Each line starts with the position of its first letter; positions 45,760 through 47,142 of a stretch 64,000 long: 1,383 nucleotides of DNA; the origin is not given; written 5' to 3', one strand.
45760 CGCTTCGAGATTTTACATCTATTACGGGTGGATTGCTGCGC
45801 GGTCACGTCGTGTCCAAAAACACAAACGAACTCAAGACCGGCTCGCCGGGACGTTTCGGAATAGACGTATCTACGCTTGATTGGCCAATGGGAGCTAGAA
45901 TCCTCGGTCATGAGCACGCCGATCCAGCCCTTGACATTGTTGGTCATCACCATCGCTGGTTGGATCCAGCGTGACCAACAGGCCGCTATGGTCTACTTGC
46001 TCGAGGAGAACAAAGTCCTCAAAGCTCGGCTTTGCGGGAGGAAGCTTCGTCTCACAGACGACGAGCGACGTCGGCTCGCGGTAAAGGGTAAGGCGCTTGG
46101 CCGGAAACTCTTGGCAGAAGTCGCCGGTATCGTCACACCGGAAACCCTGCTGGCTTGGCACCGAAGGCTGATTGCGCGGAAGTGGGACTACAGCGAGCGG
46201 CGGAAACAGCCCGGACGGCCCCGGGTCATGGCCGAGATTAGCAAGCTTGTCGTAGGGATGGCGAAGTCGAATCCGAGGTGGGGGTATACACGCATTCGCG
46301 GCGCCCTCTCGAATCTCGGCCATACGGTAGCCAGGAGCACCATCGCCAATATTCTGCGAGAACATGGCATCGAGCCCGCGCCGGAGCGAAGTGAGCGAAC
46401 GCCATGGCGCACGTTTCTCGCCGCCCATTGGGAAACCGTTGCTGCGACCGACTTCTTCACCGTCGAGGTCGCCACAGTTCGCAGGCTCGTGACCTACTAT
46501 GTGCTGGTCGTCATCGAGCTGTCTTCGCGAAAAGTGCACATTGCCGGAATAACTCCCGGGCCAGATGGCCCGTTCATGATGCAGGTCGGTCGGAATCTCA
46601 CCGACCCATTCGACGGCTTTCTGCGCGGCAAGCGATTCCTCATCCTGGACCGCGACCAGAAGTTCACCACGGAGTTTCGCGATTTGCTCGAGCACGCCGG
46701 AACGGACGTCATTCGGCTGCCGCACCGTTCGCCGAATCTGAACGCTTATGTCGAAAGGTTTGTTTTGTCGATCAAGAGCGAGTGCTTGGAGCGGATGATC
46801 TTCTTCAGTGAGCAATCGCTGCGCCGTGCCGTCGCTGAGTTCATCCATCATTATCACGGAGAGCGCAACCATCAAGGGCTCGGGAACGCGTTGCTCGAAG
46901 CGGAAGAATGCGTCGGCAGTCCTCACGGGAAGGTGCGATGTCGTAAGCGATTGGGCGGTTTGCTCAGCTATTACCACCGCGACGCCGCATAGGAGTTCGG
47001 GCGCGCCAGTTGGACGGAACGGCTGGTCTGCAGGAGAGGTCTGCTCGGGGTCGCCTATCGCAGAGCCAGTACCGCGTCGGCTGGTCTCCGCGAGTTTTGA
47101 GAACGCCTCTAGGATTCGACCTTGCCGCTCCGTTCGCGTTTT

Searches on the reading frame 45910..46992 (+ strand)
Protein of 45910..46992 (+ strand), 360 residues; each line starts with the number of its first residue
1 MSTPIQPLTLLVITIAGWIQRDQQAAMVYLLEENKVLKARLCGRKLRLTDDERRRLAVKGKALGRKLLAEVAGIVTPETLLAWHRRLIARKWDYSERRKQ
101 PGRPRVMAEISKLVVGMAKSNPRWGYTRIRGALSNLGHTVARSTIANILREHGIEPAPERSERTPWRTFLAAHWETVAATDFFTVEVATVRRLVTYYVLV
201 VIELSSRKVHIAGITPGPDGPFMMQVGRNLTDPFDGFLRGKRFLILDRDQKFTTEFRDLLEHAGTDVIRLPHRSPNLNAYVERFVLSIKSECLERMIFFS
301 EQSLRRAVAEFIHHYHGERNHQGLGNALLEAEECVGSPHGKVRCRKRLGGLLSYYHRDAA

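Call 11: search_protein_families(library=pfam, proteins=[window:45910-46989:+])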
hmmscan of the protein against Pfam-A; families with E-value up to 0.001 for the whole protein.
window:45910-46989:+ (360 aa): 4 families
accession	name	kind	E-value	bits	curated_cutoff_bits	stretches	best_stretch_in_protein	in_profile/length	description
PF13683.12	rve_3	-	6.7e-12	45.4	26.5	1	272-327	10-65/67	Integrase core domain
PF13276.12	HTH_21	-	1.2e-06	29.1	28.1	1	118-158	15-56/60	HTH-like domain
PF13565.12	HTH_32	-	5.8e-06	27.2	33.7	1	83-149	5-73/73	Homeodomain-like domain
PF01498.24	HTH_Tnp_Tc3_2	-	6.3e-05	23.6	31.5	1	114-155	4-45/72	Transposase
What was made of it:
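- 45806..47155 (+): Cognate autonomous element 'ISB'. It has an intact 360-aa DDE transposase ORF (45910-46992) and is the candidate source of transposase in trans. Pfam rve_3, HTH_21 and HTH_32 (call 11).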

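Call 12: search_protein_families(library=ncbifam, proteins=[window:45910-46989:+])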
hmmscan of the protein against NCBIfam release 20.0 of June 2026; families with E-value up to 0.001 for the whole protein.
window:45910-46989:+ (360 aa): 4 families
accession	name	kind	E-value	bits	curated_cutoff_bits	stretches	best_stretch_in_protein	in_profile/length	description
NF033577.2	transpos_IS481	equivalog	2.6e-29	102.6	224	1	66-326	17-277/284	IS481 family transposase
NF033516.0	transpos_IS3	equivalog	8.9e-24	84.4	160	1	28-326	69-362/369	IS3 family transposase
NF033545.0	transpos_IS630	equivalog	5.3e-12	45.8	100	1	240-315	223-298/299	IS630 family transposase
NF033546.1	transpos_IS21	equivalog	2.3e-08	33.9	160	1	249-327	198-277/294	IS21 family transposase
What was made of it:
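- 45806..47155 (+): The best NCBIfam hit is the IS481 family, at 102.6 bits, below the 224-bit cutoff (call 12).
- On IS481 family (for the parent IS): Pfam gives rve_3, HTH_21 and HTH_32 (calls 11, 12).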

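Call 33: find_encoding_contigs(protein=window:45910-46992:+, flank=1500, max_places=10)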
Protein window:45910-46992:+ (360 aa): no gene with exactly this product is on record in the collection.
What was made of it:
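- Tried and rejected: Exact look-up of the ISB transposase: not on record (call 33).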
